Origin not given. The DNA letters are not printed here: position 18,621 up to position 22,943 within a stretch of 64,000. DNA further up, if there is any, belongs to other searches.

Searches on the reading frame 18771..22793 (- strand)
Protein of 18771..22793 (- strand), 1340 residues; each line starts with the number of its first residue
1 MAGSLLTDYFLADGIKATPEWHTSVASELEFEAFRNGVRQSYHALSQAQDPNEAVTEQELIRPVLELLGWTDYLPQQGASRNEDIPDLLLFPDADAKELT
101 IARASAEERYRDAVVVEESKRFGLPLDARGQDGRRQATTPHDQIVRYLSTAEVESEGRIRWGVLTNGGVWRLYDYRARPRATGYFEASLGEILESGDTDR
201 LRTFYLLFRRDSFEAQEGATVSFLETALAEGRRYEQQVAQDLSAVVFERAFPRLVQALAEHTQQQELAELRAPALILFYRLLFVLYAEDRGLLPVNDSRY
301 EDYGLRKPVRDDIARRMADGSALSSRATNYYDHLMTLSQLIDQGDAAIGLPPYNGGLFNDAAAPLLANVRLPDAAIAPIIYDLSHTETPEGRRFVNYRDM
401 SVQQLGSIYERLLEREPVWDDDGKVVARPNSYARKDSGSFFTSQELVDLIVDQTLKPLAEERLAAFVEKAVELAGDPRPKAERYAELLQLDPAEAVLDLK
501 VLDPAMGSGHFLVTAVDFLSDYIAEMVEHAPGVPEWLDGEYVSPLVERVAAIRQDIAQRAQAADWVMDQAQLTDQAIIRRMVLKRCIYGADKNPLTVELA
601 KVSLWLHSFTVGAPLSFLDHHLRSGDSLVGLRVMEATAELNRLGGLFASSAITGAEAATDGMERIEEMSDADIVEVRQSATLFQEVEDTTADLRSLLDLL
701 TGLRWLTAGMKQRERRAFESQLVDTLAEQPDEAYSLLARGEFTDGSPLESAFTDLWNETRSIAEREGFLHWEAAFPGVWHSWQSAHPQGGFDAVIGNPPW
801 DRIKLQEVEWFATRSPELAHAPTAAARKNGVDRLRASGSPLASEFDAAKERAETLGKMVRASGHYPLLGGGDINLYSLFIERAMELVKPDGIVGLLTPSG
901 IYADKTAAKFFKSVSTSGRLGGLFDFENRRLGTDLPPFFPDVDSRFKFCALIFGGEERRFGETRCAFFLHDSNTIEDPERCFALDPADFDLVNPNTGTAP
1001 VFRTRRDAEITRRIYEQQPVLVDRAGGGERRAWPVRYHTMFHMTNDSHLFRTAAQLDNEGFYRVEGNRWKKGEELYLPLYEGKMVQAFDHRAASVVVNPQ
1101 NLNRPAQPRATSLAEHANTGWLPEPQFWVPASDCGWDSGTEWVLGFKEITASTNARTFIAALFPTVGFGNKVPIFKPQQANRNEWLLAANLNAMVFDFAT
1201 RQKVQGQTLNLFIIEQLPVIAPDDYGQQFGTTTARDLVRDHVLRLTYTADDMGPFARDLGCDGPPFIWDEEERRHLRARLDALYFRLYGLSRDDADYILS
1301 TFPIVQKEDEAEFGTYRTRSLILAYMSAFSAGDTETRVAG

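Call 24: search_protein_families(library=pfam, proteins=[window:18771-22793:-], max_evalue=0.001)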
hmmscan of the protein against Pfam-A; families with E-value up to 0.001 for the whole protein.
window:18771-22793:- (1340 aa): 3 families
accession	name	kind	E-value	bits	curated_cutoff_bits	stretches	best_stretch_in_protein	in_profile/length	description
PF07669.17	Eco57I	-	1.1e-20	74.8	25.3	2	586-805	2-89/171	Eco57I restriction-modification methylase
PF02384.22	N6_Mtase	-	1.5e-05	24.9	20.4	0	488-521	42-70/311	N-6 DNA Methylase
PF20464.3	MmeI_N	-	0.00046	21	27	0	80-180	19-124/181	MmeI, N-terminal domain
